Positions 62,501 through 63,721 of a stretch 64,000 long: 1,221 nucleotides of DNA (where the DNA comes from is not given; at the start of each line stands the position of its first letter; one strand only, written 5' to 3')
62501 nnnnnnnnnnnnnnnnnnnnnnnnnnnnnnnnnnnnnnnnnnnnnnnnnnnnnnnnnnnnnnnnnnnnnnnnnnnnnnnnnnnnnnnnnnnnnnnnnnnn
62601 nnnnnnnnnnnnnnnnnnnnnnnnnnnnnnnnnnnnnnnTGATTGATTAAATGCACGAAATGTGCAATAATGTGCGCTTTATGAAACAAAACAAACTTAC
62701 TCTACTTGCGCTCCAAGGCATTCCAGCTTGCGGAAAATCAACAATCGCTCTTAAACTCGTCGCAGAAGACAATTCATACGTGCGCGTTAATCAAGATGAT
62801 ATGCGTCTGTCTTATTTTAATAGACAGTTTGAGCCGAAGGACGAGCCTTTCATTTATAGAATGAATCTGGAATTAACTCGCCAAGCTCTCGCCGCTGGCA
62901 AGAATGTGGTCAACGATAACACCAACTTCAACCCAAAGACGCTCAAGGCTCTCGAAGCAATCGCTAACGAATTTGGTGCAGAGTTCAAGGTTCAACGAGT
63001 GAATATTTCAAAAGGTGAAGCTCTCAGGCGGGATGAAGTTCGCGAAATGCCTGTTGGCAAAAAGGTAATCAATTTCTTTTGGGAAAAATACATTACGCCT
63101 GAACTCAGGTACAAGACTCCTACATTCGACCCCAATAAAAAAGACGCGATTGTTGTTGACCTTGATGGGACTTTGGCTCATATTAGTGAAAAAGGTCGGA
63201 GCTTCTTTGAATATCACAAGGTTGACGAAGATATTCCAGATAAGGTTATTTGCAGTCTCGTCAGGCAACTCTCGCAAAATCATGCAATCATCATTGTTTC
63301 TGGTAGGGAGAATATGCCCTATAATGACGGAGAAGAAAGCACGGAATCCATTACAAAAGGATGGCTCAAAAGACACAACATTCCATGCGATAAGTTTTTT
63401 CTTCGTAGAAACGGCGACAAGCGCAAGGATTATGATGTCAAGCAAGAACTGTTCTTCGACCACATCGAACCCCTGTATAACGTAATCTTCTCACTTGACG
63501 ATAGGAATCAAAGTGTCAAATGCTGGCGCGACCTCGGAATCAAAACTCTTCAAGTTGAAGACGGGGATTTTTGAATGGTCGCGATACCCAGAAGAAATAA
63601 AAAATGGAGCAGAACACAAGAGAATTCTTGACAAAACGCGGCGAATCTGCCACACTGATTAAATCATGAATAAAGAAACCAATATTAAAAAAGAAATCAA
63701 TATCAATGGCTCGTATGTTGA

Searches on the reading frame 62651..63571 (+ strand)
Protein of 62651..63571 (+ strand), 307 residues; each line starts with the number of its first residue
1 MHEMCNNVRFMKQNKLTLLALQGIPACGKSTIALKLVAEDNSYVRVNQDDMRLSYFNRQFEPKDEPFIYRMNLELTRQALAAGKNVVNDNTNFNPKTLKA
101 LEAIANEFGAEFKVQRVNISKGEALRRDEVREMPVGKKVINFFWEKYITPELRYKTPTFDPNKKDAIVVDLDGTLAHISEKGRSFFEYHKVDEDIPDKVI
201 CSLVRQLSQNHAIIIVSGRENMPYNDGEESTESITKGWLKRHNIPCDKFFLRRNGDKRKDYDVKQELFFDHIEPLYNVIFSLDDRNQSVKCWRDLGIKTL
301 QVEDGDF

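Call 28: search_protein_families(library=pfam, proteins=[window:62651-63571:+], max_evalue=0.01)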
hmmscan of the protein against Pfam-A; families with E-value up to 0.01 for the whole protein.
window:62651-63571:+ (307 aa): 7 families
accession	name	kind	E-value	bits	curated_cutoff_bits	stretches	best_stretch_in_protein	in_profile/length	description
PF25109.1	HAD_PNKP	-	3.5e-43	147.6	27.6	1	165-307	2-143/143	Polynucleotide kinase PNKP phosphatase domain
PF13671.12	AAA_33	-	7.3e-18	65.7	27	1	18-134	1-121/143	AAA domain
PF24883.2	NPHP3_N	-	2.6e-06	28.2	24.8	1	14-80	20-80/164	Nephrocystin 3, N-terminal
PF06414.18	Zeta_toxin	-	1.1e-05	25.4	22.3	1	17-132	17-144/199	Zeta toxin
PF08433.16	KTI12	-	3.4e-05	23.9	22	1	18-155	3-145/271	Chromatin associated protein KTI12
PF13238.12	AAA_18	-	0.00025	21.9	29.4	0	21-75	3-51/128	AAA domain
PF13173.12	AAA_14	-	0.001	19.5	27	1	18-107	4-87/129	AAA domain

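Call 58: find_encoding_contigs(protein=window:62651-63571:+, flank=10000, max_places=2)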
Protein window:62651-63571:+ (307 aa): 3 contigs read that carry it; 1 place shown.
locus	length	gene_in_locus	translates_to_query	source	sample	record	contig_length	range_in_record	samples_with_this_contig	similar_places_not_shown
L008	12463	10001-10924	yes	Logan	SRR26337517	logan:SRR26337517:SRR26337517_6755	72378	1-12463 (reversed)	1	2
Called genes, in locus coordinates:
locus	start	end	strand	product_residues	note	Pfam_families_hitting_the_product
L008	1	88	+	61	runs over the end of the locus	-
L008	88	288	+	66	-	-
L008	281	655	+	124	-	PF10107:Endonuc_Holl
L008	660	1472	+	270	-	PF13604:AAA_30 (faint), PF02562:PhoH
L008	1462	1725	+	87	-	-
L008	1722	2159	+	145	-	-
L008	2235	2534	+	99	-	-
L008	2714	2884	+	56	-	-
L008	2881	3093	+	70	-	-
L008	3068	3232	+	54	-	-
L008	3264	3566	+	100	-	-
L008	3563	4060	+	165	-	-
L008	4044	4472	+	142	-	-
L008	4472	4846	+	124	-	-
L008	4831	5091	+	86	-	-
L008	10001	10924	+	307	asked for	PF06414:Zeta_toxin (faint), PF24883:NPHP3_N (faint), PF13671:AAA_33, PF25109:HAD_PNKP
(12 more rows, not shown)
